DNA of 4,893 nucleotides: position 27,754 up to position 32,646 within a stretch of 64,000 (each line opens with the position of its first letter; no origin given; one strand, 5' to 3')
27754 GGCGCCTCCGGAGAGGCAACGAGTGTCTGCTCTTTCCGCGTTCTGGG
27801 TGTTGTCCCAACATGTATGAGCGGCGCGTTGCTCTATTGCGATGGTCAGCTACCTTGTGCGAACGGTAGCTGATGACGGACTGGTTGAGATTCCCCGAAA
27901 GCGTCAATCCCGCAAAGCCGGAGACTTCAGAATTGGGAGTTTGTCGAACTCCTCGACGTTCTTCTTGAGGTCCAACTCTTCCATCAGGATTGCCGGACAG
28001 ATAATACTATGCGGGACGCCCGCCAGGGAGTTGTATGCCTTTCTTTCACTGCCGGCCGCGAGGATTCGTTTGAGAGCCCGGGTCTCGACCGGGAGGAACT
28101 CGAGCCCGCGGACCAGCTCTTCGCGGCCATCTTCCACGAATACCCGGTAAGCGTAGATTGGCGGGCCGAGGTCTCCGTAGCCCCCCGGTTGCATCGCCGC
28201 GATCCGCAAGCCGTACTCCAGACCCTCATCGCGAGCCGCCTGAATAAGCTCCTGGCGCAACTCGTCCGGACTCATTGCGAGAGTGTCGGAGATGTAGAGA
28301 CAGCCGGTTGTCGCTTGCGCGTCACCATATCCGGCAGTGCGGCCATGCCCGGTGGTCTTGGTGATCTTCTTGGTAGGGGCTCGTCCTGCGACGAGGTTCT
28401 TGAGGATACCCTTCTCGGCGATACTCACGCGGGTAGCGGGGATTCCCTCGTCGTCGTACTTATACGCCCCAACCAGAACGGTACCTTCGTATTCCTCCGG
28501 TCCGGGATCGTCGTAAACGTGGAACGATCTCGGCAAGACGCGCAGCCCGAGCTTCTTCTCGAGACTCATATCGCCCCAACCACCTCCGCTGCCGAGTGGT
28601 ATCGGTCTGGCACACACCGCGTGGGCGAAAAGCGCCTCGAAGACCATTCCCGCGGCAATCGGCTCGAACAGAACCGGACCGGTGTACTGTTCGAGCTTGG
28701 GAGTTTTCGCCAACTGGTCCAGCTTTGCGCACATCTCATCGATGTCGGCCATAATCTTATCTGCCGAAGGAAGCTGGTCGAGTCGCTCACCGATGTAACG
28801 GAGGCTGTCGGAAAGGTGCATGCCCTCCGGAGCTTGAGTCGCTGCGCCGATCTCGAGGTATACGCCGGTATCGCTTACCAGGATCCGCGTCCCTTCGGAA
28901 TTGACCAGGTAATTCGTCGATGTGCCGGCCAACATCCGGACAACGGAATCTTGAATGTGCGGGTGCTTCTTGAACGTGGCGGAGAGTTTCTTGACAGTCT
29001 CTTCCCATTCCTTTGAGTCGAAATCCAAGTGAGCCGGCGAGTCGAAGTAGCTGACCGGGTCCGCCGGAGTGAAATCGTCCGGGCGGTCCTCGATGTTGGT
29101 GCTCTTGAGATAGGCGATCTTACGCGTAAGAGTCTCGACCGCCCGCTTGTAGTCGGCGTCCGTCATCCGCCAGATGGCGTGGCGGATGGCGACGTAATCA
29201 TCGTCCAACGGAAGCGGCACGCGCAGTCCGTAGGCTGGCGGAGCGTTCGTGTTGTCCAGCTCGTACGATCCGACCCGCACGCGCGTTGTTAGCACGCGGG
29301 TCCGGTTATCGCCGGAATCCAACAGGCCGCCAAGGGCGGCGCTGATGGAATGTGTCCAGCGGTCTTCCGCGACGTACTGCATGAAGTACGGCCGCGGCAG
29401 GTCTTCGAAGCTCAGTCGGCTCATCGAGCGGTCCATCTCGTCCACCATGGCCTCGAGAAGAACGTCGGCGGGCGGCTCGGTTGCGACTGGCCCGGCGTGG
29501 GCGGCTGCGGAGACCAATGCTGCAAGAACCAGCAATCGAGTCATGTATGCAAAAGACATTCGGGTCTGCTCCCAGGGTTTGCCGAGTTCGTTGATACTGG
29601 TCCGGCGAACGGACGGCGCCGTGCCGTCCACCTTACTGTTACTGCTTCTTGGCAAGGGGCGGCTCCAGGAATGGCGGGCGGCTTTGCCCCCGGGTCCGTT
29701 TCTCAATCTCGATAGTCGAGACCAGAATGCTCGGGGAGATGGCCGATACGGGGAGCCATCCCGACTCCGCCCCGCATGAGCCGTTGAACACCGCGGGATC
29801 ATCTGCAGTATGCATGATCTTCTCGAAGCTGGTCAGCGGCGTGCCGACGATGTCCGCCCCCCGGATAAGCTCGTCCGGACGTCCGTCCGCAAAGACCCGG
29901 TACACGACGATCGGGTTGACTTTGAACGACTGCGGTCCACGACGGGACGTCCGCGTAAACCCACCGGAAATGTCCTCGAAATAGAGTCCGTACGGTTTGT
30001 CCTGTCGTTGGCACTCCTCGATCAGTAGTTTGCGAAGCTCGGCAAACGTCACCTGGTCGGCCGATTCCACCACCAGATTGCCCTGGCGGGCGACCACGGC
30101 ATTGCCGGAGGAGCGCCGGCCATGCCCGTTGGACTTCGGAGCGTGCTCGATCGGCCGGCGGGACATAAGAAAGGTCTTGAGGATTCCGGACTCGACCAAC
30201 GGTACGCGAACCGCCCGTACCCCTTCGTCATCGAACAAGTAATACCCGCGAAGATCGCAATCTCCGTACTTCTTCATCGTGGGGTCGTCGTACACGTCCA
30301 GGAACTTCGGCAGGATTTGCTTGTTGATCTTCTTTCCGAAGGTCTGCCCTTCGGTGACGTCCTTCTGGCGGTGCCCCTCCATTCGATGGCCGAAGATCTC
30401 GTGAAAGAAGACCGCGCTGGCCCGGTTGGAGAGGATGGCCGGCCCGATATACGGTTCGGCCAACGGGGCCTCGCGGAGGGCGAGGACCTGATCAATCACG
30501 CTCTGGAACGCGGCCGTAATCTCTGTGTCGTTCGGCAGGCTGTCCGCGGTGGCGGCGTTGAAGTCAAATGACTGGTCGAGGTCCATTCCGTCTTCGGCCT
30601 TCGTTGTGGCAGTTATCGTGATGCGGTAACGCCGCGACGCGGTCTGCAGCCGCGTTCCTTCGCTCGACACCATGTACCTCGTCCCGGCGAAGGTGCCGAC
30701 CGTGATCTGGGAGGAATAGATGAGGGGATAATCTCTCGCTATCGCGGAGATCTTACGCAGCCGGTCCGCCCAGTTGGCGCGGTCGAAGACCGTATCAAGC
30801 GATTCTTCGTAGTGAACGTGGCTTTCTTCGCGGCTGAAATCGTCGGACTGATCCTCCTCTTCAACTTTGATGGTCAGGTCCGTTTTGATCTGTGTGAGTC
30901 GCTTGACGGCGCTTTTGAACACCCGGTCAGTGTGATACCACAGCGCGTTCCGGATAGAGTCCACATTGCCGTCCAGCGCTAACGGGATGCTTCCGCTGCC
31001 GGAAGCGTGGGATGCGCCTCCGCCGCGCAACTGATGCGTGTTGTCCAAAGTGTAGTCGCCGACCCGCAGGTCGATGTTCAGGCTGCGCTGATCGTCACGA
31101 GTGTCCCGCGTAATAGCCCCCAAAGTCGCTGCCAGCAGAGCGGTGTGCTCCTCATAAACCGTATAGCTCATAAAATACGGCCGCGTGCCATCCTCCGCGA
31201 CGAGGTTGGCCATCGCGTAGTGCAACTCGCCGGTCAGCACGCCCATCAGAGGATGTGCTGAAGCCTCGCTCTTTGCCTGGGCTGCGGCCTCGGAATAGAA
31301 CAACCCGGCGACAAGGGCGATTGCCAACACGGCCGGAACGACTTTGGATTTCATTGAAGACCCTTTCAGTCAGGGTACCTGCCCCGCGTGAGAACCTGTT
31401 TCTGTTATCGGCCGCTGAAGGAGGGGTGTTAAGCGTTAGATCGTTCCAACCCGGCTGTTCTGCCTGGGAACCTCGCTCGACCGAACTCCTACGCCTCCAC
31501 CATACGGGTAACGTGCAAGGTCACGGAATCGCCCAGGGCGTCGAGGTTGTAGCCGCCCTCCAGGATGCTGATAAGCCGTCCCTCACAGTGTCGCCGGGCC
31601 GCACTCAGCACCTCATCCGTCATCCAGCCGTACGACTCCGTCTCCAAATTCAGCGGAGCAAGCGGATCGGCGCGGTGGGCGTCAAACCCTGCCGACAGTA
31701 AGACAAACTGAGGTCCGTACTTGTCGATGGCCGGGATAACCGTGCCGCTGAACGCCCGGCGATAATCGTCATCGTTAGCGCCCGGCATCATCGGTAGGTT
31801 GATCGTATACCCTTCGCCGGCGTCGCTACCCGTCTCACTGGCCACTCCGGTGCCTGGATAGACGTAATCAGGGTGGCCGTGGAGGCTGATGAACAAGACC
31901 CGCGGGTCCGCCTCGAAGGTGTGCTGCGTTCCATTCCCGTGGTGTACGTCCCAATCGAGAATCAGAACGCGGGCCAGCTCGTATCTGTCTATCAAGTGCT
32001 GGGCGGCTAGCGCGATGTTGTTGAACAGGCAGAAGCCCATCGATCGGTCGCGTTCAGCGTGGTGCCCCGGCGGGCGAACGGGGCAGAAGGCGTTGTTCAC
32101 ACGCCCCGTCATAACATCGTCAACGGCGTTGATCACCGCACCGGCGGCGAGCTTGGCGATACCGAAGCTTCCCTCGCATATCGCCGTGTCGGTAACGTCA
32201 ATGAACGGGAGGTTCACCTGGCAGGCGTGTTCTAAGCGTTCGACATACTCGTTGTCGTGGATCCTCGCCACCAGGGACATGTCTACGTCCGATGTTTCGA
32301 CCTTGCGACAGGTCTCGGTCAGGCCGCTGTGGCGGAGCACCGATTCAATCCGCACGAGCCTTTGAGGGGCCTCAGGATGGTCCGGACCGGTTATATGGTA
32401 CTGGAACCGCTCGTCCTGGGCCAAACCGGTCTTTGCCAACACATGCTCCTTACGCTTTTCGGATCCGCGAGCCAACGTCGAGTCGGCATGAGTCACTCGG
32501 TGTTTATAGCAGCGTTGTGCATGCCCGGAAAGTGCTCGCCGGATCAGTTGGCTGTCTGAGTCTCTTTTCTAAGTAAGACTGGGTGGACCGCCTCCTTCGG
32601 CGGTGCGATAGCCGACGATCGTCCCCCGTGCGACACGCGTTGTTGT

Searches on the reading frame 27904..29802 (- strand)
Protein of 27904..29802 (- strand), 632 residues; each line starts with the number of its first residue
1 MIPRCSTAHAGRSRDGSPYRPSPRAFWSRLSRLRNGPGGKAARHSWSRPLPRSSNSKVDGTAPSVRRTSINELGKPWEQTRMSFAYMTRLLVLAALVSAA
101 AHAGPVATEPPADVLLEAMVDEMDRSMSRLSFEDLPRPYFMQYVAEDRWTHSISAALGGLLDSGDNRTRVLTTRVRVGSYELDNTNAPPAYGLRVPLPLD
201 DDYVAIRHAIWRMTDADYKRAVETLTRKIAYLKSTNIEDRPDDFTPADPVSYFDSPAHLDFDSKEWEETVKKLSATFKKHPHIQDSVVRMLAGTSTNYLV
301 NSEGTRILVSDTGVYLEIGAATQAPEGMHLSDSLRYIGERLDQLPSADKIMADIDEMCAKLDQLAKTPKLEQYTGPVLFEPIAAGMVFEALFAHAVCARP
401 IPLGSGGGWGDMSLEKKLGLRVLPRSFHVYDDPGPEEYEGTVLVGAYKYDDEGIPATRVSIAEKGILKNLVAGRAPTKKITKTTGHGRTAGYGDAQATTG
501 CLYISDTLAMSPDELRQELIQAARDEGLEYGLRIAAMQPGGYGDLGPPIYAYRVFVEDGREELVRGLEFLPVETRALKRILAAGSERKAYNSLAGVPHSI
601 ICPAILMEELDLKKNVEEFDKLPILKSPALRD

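Call 46: search_protein_families(library=pfam, proteins=[window:27904-29802:-], max_evalue=0.0001)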
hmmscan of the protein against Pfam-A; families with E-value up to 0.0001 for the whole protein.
window:27904-29802:- (632 aa): 1 family
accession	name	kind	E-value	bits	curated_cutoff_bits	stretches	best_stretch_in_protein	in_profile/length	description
PF19289.4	PmbA_TldD_3rd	-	3e-17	63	22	1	376-612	5-218/220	PmbA/TldA metallopeptidase C-terminal domain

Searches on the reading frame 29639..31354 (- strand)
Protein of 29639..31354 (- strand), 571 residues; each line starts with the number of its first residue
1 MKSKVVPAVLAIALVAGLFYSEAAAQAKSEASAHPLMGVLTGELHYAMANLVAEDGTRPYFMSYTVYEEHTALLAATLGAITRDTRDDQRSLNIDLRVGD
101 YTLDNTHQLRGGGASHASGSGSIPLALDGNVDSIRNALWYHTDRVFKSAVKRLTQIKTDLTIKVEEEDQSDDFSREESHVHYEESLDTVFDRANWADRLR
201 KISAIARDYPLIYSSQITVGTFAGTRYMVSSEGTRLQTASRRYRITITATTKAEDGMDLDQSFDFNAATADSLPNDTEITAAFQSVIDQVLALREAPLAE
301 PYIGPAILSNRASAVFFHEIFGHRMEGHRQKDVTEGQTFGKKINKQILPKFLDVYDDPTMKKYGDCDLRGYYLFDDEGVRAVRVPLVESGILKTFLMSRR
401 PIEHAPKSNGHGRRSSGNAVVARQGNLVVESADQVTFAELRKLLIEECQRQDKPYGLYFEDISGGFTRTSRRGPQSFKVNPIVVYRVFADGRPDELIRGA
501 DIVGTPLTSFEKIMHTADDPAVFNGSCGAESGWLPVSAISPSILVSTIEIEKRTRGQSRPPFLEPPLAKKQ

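Call 46: search_protein_families(library=pfam, proteins=[window:29639-31354:-], max_evalue=0.0001)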
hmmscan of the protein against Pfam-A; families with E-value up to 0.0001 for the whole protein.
window:29639-31354:- (571 aa): 1 family
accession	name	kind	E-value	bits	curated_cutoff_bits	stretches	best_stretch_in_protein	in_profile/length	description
PF19289.4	PmbA_TldD_3rd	-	2.9e-30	105.5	22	1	305-550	5-218/220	PmbA/TldA metallopeptidase C-terminal domain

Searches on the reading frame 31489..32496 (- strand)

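Call 46: search_protein_families(library=pfam, proteins=[window:31489-32496:-], max_evalue=0.0001)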
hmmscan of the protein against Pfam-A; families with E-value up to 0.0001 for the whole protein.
window:31489-32496:- (335 aa): 1 family
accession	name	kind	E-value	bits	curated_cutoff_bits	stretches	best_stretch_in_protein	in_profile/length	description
PF00850.24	Hist_deacetyl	-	1.4e-99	333.6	27.9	1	40-330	1-296/298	Histone deacetylase domain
